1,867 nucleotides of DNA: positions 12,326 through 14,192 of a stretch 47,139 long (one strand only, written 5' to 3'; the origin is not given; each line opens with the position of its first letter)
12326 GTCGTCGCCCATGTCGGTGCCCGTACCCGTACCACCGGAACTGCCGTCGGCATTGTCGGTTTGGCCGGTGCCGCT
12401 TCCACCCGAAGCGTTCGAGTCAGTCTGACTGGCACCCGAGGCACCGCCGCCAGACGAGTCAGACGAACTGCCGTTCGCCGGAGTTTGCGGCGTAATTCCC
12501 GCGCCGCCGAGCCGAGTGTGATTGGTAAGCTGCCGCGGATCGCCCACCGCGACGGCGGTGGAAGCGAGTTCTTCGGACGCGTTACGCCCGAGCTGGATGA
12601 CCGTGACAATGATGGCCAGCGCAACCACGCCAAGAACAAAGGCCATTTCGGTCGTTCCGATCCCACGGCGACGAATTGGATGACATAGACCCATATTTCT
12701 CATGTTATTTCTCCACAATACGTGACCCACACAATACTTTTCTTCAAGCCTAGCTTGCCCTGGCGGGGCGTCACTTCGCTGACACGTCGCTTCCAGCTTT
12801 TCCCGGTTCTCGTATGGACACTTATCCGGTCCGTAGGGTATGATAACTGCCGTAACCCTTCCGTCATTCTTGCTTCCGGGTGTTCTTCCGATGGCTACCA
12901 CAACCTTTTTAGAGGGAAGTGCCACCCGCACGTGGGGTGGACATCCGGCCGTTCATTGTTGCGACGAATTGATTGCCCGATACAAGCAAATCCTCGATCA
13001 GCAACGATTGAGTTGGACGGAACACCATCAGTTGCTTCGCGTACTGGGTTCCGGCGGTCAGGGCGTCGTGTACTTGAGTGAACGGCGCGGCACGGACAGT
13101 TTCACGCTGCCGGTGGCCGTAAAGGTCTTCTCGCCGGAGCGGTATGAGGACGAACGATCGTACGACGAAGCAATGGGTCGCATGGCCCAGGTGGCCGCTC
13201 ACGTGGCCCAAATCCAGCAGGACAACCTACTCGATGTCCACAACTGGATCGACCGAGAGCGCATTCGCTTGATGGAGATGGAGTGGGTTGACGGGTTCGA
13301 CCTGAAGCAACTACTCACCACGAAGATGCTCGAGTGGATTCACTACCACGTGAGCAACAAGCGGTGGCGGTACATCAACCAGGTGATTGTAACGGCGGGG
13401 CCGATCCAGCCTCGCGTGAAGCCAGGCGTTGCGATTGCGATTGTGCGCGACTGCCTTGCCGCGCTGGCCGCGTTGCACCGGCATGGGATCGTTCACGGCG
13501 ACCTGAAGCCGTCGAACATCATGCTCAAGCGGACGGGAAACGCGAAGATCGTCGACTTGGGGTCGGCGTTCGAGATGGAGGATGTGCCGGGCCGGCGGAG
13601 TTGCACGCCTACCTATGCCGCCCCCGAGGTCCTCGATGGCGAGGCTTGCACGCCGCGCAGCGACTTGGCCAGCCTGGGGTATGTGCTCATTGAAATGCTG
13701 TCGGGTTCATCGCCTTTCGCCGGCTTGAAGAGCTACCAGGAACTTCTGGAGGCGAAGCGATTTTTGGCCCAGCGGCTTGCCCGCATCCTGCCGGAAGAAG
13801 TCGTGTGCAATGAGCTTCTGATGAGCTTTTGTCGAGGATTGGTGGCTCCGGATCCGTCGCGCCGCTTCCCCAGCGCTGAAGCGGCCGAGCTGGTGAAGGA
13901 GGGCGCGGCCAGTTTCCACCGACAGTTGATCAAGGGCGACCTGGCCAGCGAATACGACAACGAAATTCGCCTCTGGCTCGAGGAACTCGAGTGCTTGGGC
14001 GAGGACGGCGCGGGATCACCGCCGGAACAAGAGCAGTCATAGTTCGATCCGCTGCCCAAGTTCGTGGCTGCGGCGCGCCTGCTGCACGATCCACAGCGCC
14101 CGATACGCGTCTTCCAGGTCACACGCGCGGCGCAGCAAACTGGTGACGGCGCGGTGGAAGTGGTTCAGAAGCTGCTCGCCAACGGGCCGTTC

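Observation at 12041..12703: Flp/Tad-type prepilin-like protein carrying a roughly 150-aa Gly/Asn/Ser/Asp low-complexity tail ending in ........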

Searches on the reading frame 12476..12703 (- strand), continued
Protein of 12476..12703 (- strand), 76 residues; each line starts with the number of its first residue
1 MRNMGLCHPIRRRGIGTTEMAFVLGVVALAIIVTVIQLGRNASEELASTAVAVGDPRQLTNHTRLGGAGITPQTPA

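Call 73: find_encoding_contigs(protein=P0021, flank=10000, max_places=2)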
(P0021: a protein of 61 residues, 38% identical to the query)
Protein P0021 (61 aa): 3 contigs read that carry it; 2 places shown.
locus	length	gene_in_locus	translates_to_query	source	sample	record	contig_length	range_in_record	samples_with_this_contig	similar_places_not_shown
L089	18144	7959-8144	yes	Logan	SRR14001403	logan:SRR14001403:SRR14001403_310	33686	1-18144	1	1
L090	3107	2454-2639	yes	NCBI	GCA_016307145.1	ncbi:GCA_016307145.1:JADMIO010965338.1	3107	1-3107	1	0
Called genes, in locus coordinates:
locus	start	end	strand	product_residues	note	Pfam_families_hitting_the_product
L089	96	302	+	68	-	-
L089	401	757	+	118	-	-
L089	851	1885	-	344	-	PF07963:N_methyl (weak), PF07596:SBP_bac_10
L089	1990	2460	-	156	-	-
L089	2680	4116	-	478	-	PF07394:DUF1501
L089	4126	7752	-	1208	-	PF07635:PSCyt1, PF13442:Cytochrome_CBB3 (faint), PF07583:PSCyt2, PF07587:PSD1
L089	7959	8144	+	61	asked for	PF04964:Flp_Fap (weak)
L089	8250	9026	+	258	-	PF01975:SurE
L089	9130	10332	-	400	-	-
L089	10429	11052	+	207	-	-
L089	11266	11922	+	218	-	-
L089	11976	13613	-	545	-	PF05569:Peptidase_M56, PF02018:CBM_4_9 (weak)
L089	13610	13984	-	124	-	PF01978:TrmB (weak), PF03965:Penicillinase_R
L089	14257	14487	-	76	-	-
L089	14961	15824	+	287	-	PF09176:Mpt_N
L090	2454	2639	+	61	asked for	PF04964:Flp_Fap (weak)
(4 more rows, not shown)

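Call 74: find_encoding_contigs(protein=P0035, flank=10000, max_places=2)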
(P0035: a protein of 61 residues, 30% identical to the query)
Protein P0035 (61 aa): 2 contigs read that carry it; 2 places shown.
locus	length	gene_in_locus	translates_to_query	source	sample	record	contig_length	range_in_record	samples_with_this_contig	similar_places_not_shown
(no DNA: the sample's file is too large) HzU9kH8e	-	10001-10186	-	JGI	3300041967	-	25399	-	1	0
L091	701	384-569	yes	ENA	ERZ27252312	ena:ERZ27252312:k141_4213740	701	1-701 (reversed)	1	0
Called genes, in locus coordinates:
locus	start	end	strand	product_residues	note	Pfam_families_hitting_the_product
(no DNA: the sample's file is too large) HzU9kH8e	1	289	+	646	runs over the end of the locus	PF00009:GTP_EFTU, PF01926:MMR_HSR1 (faint), PF22594:GTP-eEF1A_C, PF06414:Zeta_toxin (weak), PF01583:APS_kinase, PF13238:AAA_18, PF13671:AAA_33 (weak)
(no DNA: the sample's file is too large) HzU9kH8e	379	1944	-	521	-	PF00012:HSP70, PF06723:MreB_Mbl, PF00012:HSP70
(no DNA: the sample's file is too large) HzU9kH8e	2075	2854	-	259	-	-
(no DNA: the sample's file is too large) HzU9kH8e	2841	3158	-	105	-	PF03992:ABM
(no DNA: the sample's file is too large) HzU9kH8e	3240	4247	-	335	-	PF07963:N_methyl, PF07596:SBP_bac_10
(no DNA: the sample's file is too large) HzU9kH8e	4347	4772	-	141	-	-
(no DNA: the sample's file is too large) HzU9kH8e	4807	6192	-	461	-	PF07394:DUF1501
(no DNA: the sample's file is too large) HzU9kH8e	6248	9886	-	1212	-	PF00034:Cytochrom_C (faint), PF13442:Cytochrome_CBB3 (weak), PF07635:PSCyt1, PF07583:PSCyt2, PF07587:PSD1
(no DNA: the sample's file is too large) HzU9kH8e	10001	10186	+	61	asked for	-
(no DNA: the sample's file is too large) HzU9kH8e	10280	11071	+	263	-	PF01975:SurE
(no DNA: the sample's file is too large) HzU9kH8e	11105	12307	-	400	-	-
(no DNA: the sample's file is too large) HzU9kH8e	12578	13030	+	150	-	-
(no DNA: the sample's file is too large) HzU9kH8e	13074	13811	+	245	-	-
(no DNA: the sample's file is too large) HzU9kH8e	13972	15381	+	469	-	-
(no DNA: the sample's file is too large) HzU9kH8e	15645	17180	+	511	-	PF13401:AAA_22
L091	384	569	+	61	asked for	-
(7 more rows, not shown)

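Call 77: find_encoding_contigs(protein=P0005, flank=5000, max_places=2)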
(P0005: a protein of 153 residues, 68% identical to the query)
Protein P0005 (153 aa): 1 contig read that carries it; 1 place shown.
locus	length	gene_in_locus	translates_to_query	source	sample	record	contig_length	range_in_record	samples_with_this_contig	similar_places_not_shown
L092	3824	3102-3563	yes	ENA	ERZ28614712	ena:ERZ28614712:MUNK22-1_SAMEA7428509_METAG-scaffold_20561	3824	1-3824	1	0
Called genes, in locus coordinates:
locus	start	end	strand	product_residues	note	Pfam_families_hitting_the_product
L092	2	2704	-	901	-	?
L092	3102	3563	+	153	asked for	-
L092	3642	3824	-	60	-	?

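Call 78: find_encoding_contigs(protein=P0007, flank=5000, max_places=2)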
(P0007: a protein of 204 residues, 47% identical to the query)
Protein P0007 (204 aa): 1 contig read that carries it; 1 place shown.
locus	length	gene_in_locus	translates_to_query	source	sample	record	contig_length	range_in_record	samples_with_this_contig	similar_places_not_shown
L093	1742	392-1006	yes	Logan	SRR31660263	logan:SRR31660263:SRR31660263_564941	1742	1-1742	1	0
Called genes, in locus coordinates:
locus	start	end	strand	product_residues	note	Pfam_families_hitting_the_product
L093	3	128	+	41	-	?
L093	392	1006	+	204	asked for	-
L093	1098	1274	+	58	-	-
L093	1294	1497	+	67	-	PF15919:HicB_lk_antitox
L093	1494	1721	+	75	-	PF07927:HicA_toxin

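Call 79: find_encoding_contigs(protein=P0009, flank=5000, max_places=2)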
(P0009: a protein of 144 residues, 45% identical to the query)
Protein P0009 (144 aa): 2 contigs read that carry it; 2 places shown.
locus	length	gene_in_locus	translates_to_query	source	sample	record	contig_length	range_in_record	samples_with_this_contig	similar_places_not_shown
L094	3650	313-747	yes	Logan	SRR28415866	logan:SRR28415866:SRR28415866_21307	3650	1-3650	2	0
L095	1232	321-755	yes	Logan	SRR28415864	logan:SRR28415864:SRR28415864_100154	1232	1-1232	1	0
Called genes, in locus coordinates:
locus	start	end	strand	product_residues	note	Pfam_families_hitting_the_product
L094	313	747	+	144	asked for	PF04964:Flp_Fap (weak)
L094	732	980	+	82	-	-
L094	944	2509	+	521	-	PF01266:DAO (weak), PF01593:Amino_oxidase, PF13450:NAD_binding_8, PF01593:Amino_oxidase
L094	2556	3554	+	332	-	-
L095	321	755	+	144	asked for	PF04964:Flp_Fap (weak)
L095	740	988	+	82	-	-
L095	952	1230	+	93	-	?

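Call 80: search_protein_families(library=pfam, proteins=[L092:2-2704:-, L084:7152-8264:+, L084:4675-5331:-, L084:1616-3919:-, L086:6624-8069:+, L087:1661-3037:+], max_evalue=0.0001)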
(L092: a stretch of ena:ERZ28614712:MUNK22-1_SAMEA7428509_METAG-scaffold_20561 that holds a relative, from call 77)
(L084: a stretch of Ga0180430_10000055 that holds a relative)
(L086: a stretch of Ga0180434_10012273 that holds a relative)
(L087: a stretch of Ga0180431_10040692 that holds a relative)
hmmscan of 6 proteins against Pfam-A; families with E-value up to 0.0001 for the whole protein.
L092:2-2704:- (901 aa): 3 families
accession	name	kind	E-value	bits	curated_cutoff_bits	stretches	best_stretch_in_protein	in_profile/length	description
PF14258.12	DUF4350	-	1.9e-15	58.1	30.4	1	370-569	8-170/181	Domain of unknown function (DUF4350)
PF09822.16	ABC_transp_aux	-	5.5e-11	42.7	34.7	0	389-444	33-90/288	ABC-type uncharacterized transport system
PF23355.1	IFT52_GIFT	-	1.8e-08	34.2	27.2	0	673-739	16-82/246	IFT52 GIFT domain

L084:7152-8264:+ (370 aa): 2 families
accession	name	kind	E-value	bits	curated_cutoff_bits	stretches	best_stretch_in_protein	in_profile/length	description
PF07596.16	SBP_bac_10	-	6.3e-48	164.6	23.3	1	62-348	1-266/268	Protein of unknown function (DUF1559)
PF07963.17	N_methyl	-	3.8e-08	33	21.2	1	36-58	5-27/27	Prokaryotic N-terminal methylation motif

L084:4675-5331:- (218 aa): 0 families

L084:1616-3919:- (767 aa): 4 families
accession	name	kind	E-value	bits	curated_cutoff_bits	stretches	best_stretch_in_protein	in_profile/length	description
PF24961.1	NfeD_membrane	-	6.6e-26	91.1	26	1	539-664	2-117/119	NfeD integral membrane domain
PF25145.1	NfeD1b_N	-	3.3e-14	53.4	40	2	334-407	27-97/189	NfeD1b, N-terminal domain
PF01957.25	NfeD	-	1.4e-07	32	29.1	1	713-766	4-57/57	NfeD-like C-terminal, partner-binding domain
PF01972.22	SDH_protease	-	5.6e-05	22.7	31.3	0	149-183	121-155/286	ClpP-like SDH-type serine proteinase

L086:6624-8069:+ (481 aa): 3 families
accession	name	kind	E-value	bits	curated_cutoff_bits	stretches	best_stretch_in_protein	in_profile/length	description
PF01593.30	Amino_oxidase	-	2.9e-56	192.1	19.8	1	18-478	1-442/443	Flavin containing amine oxidoreductase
PF13450.12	NAD_binding_8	-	3.9e-12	46.7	21.9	1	13-69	1-55/68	NAD(P)-binding Rossmann-like domain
PF01266.30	DAO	-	9.4e-06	25.8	27.9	1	10-47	1-37/353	FAD dependent oxidoreductase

L087:1661-3037:+ (458 aa): 0 families

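Call 89: search_protein_families(library=pfam, proteins=[P0036, P0040, P0020], max_evalue=10)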
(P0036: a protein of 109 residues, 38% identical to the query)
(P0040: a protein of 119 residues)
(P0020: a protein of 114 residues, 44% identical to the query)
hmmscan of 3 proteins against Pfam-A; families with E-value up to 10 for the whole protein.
P0036 (109 aa): 2 families
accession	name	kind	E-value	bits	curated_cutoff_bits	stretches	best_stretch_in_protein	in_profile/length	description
PF04964.19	Flp_Fap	-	0.00012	22.3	32.2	1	9-48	6-45/46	Flp/Fap pilin component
PF02862.22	DDHD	-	0.33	11.5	28.3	1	27-97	94-164/258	DDHD domain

P0040 (119 aa): 4 families
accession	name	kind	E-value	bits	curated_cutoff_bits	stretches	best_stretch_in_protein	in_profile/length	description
PF04964.19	Flp_Fap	-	1.8e-07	31.3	32.2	1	52-92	5-45/46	Flp/Fap pilin component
PF04021.17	Class_IIIsignal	-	0.047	14.1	23.7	1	52-72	1-21/27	Class III signal peptide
PF05084.19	GRA6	-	0.11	12.9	27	1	50-111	9-71/186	Granule antigen protein (GRA6)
PF21827.1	New_glue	-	4.2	7.6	31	1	60-109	5-52/94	New glue protein family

P0020 (114 aa): 1 family
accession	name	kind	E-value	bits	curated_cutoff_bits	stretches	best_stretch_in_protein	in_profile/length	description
PF04964.19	Flp_Fap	-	0.058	13.7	32.2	1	16-50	6-40/46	Flp/Fap pilin component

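Call 92: search_protein_families(library=ncbifam, proteins=[P0009, P0021, P0036, P0040, P0011, P0005, P0007, P0033, P0012, P0016], max_evalue=1)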
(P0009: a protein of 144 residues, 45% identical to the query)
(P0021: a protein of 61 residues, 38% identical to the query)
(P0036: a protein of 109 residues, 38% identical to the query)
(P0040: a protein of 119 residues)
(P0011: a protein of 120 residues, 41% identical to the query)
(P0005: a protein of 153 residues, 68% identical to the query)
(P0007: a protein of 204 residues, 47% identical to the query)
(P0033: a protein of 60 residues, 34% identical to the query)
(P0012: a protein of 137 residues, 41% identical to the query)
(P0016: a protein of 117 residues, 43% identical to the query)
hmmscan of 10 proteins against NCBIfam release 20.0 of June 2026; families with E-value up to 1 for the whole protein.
P0009 (144 aa): 0 families

P0021 (61 aa): 3 families
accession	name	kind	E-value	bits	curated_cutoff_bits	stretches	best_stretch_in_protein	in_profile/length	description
NF052375.1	antisigma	equivalog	0.051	13.6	100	1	6-46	77-114/217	anti-sigma factor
NF008116.0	PRK10863.1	equivalog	0.076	12.5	263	1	17-47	104-133/216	anti-sigma-E factor RseA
NF038083.1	CU044_5270_fam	subfamily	0.16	11.7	100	1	6-41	23-58/284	CU044_5270 family protein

P0036 (109 aa): 1 family
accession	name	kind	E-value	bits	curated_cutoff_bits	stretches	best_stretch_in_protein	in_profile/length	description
NF058665.1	HaHSL_fam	equivalog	0.21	10.9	320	1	6-58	82-134/260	hormone-sensitive lipase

P0040 (119 aa): 1 family
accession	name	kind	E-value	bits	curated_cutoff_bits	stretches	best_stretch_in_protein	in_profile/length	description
NF010245.0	PRK13692.1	equivalog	0.06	13.2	232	1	70-106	121-155/159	(3R)-hydroxyacyl-ACP dehydratase subunit HadA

P0011 (120 aa): 1 family
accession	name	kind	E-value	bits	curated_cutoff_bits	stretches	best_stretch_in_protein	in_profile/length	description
NF008991.0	PRK12334.2-3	equivalog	0.24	10.7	696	1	33-108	265-342/454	nucleoside triphosphate pyrophosphohydrolase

P0005 (153 aa): 0 families

P0007 (204 aa): 0 families

P0033 (60 aa): 0 families

P0012 (137 aa): 0 families

P0016 (117 aa): 0 families

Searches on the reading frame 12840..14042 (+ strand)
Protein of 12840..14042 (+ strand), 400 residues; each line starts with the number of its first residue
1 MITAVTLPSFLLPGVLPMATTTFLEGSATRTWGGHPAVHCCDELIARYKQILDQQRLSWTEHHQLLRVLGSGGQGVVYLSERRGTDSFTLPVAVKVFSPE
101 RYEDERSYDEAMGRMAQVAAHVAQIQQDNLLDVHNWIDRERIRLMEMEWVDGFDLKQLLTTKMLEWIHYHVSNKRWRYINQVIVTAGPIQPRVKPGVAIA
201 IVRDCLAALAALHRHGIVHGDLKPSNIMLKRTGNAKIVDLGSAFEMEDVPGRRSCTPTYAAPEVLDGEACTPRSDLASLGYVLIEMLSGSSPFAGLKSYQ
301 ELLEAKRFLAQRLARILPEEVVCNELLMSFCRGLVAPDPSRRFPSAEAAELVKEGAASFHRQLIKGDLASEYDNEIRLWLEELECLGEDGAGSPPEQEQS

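Call 10: search_protein_families(library=pfam, proteins=[window:12840-14042:+])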
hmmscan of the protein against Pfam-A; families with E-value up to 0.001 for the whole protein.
window:12840-14042:+ (400 aa): 8 families
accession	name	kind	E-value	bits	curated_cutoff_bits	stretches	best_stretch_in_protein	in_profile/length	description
PF00069.31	Pkinase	-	3e-35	122.3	31.7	1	65-347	3-256/263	Protein kinase domain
PF07714.23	PK_Tyr_Ser-Thr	-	1.7e-21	77.1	23.1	1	65-302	3-214/258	Protein tyrosine and serine/threonine kinase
PF17667.7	Pkinase_fungal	-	2.2e-09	37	24.1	1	188-285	278-385/387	Fungal protein kinase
PF01636.29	APH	-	1.3e-05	25.5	23.2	1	187-243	137-197/239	Phosphotransferase enzyme family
PF13095.12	FTA2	-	4.7e-05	23.6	30.2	0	188-244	163-214/214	Kinetochore Sim4 complex subunit FTA2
PF03109.22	ABC1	-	9.6e-05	22.1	22.9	0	143-247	143-218/244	ABC1 atypical kinase-like domain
PF07387.17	Seadorna_VP7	-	0.00019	21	20.3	1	202-243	147-190/308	Seadornavirus VP7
PF14531.12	Kinase-like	-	0.00084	19.1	25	0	209-266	158-214/289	Kinase-like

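Call 15: find_related_loci(query=window:12840-14042:+, collection=genome_contigs, flank=10000)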
Query window:12840-14042:+ (400 aa) in genome_contigs; peptide patterns used: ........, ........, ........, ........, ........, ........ (x = any residue, [..] = any of these).
354 stretches matched a pattern; 325 encode a relative of the query (tblastn E <= 1e-3); the best 80 are kept; 80 distinct loci.
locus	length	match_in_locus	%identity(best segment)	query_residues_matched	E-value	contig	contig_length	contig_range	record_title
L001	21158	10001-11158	93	10-397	0e+0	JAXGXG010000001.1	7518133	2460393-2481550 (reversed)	MAG: Thermoguttaceae bacterium isolate AnMBR.bin485 bin485_1, whole genome shotgun sequence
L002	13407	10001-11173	90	9-399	0e+0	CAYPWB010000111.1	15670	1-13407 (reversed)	MAG TPA_asm: uncultured Planctomycetaceae bacterium isolate SRP332253_co1_62 genome assembly, contig: NODE_6274_length_1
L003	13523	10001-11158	91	9-396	0e+0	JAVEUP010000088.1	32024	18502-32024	MAG: Thermoguttaceae bacterium isolate BF2_50 NODE_623_length_32024_cov_3.463493_Biofilm2, whole genome shotgun sequence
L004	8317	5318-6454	92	18-398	0e+0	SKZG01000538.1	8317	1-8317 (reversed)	MAG: Planctomycetales bacterium isolate CSSed162cmB_317 CSSed16-2cmB-36356, whole genome shotgun sequence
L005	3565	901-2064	90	8-392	0e+0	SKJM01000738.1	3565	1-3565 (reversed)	MAG: Planctomycetales bacterium isolate CSSed162cmA_102R1 CSSed16-2cmA-151642, whole genome shotgun sequence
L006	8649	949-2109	91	8-391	0e+0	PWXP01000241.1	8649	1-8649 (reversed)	MAG: Planctomycetaceae bacterium isolate CSSed11_97R1 CS-Sed11-C14870, whole genome shotgun sequence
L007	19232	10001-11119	82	14-386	0e+0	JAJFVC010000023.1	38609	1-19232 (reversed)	MAG: Planctomycetaceae bacterium isolate bin.610 k141_1229986, whole genome shotgun sequence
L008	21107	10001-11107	82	18-386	0e+0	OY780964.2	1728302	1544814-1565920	MAG: Thermoguttaceae bacterium isolate 5d2646e0-01ad-46f9-a460-09296c79865c genome assembly, chromosome: 1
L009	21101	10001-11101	84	18-384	0e+0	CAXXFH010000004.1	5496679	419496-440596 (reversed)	MAG: Thermoguttaceae bacterium isolate 312aca04-849c-440b-8203-9b7a9de13541 genome assembly, contig: contig_4, whole gen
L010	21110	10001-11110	83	17-386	0e+0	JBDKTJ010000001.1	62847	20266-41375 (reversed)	MAG: Thermoguttaceae bacterium isolate 6_bin.38_R1 c_000000405241, whole genome shotgun sequence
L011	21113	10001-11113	82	17-386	0e+0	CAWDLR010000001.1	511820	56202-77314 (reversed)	MAG: uncultured Planctomycetaceae bacterium isolate MFD04492.bin.1.203 genome assembly, contig: contig_1227, whole genom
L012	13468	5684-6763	83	18-377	0e+0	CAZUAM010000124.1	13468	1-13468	MAG TPA_asm: uncultured Planctomycetaceae bacterium isolate binchicken_co262_366 genome assembly, contig: NODE_5118_leng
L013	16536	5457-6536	84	18-377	0e+0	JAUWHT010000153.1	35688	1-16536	MAG: Pirellulales bacterium isolate CSMAG_2275 CSMAG_2275_k141_1336093_length_35688_cov_10.9876, whole genome shotgun se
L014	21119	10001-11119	81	14-386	0e+0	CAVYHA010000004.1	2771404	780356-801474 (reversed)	MAG: uncultured Planctomycetaceae bacterium isolate MFD01231.bin.2.4 genome assembly, contig: contig_21395, whole genome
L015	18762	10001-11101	83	18-384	0e+0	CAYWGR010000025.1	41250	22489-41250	MAG TPA_asm: uncultured Planctomycetaceae bacterium isolate binchicken_co66_277 genome assembly, contig: NODE_1651_lengt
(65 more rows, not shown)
